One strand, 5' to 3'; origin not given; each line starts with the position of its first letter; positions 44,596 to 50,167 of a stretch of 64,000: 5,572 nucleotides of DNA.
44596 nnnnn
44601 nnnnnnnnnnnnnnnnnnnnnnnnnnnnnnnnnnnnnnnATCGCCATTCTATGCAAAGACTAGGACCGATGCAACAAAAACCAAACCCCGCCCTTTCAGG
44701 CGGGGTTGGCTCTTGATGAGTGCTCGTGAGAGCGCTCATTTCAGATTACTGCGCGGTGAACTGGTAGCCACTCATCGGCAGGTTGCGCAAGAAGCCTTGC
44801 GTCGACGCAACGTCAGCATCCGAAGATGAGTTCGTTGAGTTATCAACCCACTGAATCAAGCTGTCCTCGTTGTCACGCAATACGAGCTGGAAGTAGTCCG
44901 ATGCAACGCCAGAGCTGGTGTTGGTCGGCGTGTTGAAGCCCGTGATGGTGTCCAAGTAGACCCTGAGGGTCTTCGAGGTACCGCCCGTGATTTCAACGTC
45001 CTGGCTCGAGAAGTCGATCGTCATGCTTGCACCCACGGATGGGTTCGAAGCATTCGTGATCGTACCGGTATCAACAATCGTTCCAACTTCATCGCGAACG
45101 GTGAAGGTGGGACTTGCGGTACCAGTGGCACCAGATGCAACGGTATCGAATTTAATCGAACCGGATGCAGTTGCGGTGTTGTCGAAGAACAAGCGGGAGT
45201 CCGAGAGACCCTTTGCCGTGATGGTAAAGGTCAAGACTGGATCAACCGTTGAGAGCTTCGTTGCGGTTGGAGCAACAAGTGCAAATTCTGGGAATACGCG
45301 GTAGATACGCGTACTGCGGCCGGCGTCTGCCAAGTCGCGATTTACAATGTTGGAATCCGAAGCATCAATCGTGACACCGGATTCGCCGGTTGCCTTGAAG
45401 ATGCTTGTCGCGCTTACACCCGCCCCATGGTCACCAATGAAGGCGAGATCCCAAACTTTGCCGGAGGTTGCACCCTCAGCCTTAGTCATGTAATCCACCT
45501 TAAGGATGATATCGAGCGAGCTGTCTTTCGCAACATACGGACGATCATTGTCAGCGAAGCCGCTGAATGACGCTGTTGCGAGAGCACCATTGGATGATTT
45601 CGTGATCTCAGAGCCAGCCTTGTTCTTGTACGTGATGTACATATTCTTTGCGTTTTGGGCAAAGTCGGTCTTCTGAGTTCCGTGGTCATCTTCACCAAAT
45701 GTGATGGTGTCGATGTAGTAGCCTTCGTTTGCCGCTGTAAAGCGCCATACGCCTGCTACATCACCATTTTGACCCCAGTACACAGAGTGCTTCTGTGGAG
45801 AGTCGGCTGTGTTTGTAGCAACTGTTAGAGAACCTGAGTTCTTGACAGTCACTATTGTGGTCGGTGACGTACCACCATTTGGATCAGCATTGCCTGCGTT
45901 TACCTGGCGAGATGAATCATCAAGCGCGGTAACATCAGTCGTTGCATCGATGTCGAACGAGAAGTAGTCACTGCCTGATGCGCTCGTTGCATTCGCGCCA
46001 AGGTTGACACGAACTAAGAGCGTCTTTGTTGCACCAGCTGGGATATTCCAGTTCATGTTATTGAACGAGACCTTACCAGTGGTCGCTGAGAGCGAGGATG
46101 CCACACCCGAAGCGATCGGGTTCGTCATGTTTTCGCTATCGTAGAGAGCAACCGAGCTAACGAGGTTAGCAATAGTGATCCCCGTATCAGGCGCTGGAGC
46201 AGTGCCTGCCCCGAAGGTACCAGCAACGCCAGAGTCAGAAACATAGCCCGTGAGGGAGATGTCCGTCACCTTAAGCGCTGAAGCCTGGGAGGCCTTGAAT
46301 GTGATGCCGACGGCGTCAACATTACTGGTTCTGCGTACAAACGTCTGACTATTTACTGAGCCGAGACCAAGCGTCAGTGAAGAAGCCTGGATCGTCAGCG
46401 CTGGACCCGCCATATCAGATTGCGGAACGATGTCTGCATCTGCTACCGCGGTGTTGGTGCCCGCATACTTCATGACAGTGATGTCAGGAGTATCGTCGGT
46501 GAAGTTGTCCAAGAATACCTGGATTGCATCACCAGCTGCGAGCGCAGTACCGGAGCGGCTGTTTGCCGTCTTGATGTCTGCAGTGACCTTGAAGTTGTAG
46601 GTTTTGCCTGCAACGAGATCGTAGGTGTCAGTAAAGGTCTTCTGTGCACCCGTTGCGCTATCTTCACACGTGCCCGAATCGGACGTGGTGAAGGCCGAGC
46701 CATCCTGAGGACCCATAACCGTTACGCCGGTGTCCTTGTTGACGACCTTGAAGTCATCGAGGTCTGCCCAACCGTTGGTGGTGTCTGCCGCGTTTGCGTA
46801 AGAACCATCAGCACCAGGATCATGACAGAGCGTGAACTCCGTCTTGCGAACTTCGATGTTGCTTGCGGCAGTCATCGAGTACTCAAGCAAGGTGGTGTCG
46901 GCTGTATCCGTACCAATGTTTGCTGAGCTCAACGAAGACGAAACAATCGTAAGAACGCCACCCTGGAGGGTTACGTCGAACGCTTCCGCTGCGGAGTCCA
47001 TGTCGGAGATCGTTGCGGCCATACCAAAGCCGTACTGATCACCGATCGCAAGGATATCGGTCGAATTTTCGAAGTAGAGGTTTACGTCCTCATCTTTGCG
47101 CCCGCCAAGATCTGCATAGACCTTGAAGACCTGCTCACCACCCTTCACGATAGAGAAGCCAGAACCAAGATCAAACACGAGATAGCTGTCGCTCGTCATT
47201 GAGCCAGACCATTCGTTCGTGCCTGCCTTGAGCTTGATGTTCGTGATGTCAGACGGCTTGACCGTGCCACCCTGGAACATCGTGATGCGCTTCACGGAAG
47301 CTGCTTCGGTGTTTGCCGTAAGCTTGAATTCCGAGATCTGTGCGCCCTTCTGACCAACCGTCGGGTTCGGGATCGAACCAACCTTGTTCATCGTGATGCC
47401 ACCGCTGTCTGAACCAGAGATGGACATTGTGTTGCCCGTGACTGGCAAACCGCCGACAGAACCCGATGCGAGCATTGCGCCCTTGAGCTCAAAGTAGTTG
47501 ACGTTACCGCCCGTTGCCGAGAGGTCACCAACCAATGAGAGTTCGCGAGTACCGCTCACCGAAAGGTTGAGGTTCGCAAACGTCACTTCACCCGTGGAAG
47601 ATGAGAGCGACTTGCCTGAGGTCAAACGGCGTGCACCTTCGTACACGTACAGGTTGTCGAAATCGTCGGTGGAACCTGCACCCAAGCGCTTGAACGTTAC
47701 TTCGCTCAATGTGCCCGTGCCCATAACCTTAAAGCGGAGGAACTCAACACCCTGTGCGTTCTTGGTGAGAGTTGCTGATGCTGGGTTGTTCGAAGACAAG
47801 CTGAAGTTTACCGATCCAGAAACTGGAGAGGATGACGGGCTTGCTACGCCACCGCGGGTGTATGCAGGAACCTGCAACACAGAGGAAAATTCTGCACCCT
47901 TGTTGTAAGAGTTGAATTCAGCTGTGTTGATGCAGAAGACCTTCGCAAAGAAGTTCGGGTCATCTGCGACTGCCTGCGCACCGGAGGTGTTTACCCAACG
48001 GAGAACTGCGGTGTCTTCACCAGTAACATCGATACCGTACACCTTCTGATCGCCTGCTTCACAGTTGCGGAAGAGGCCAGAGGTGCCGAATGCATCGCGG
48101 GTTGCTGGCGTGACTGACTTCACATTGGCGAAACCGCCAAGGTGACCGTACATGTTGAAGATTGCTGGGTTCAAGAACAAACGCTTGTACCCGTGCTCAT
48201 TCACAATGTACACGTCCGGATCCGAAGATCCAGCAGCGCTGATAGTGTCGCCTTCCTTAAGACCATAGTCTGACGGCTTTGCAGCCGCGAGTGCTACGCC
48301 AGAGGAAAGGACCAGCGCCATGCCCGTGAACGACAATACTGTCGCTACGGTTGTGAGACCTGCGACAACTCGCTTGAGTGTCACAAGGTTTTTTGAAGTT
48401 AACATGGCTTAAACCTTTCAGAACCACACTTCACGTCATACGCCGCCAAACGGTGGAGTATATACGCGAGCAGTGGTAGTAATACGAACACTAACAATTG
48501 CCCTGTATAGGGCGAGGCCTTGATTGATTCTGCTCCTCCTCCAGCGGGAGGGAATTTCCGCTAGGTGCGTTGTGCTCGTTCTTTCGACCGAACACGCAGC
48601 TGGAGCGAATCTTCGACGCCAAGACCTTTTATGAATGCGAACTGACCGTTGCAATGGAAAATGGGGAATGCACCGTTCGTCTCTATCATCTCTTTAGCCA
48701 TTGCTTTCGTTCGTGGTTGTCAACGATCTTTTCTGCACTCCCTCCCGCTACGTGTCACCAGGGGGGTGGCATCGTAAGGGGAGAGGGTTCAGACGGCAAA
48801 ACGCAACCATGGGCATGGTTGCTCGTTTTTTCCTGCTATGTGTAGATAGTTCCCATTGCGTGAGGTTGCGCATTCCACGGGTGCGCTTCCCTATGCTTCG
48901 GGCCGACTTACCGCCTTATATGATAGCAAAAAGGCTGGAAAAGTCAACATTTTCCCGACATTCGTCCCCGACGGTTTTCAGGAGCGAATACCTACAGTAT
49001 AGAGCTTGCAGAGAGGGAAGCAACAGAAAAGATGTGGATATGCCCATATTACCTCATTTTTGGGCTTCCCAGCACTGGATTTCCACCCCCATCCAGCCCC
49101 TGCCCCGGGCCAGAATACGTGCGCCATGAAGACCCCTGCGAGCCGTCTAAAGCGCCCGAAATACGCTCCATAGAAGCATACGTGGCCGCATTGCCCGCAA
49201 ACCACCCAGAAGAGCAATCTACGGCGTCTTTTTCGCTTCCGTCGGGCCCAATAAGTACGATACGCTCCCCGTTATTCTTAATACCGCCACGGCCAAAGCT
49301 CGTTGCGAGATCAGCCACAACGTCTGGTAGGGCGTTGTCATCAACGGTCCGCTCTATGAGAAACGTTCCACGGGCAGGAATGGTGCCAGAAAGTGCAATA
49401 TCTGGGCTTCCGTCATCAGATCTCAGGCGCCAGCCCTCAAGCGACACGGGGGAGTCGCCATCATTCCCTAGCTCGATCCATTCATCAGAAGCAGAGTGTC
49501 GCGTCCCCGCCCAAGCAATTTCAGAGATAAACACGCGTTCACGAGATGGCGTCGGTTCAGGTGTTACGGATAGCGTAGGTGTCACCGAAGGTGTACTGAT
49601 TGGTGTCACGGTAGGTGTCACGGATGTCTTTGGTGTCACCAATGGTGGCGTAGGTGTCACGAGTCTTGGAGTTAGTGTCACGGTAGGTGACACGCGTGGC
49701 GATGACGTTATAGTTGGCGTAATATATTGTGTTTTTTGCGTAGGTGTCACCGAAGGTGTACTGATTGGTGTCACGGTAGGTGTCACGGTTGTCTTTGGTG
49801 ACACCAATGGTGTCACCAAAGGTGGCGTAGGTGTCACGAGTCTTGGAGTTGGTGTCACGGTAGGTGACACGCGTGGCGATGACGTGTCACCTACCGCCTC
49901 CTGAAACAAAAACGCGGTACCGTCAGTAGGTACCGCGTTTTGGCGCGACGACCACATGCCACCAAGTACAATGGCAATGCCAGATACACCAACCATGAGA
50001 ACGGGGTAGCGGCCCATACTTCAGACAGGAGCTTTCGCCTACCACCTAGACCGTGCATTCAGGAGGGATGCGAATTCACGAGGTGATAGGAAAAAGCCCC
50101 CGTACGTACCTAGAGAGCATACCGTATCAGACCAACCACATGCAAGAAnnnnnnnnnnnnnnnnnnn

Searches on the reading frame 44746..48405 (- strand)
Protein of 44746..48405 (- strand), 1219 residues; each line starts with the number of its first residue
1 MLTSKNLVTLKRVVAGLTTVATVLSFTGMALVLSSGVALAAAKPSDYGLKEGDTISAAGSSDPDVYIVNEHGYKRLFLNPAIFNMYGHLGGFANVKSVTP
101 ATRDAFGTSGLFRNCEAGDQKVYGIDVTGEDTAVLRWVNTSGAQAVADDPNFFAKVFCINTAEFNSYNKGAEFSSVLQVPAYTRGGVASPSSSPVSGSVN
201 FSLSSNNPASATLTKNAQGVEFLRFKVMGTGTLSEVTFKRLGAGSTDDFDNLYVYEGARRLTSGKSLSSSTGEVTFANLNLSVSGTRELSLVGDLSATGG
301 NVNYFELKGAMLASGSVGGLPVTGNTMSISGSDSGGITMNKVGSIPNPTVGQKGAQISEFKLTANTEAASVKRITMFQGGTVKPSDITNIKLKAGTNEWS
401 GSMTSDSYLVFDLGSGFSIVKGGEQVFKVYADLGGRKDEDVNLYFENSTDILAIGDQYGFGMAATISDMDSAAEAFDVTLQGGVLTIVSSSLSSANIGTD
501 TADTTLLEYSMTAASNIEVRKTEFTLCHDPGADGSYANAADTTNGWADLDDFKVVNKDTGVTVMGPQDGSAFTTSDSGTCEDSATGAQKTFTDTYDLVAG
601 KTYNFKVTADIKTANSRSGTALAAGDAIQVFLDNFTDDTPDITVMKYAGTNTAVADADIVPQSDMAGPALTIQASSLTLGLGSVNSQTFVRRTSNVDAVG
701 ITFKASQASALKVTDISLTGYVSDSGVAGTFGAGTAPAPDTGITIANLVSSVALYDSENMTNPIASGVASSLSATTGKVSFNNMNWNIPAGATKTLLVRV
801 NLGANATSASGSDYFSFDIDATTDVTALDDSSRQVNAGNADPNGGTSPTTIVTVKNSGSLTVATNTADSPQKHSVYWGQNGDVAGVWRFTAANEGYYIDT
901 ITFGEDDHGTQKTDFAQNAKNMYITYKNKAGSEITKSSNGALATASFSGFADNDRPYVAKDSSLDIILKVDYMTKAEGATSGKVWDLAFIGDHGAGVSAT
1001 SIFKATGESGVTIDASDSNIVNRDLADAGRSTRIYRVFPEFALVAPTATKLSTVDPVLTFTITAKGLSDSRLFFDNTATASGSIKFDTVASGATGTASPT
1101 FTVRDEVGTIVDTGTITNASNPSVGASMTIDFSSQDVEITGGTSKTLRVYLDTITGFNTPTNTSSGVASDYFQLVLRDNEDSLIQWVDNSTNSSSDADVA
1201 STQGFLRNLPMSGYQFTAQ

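Call 20: find_encoding_contigs(protein=window:44746-48405:-, flank=10000, max_places=4)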
Protein window:44746-48405:- (1219 aa): no gene with exactly this product is on record in the collection.

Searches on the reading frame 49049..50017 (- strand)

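Call 35: search_protein_families(library=pfam, proteins=[window:49049-50017:-], max_evalue=0.001)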
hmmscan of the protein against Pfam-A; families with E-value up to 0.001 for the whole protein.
window:49049-50017:- (322 aa): 1 family
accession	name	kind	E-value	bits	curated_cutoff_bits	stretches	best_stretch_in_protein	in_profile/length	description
PF00932.25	LTD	-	1.9e-11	44.7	34.3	1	156-267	2-106/109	Lamin Tail Domain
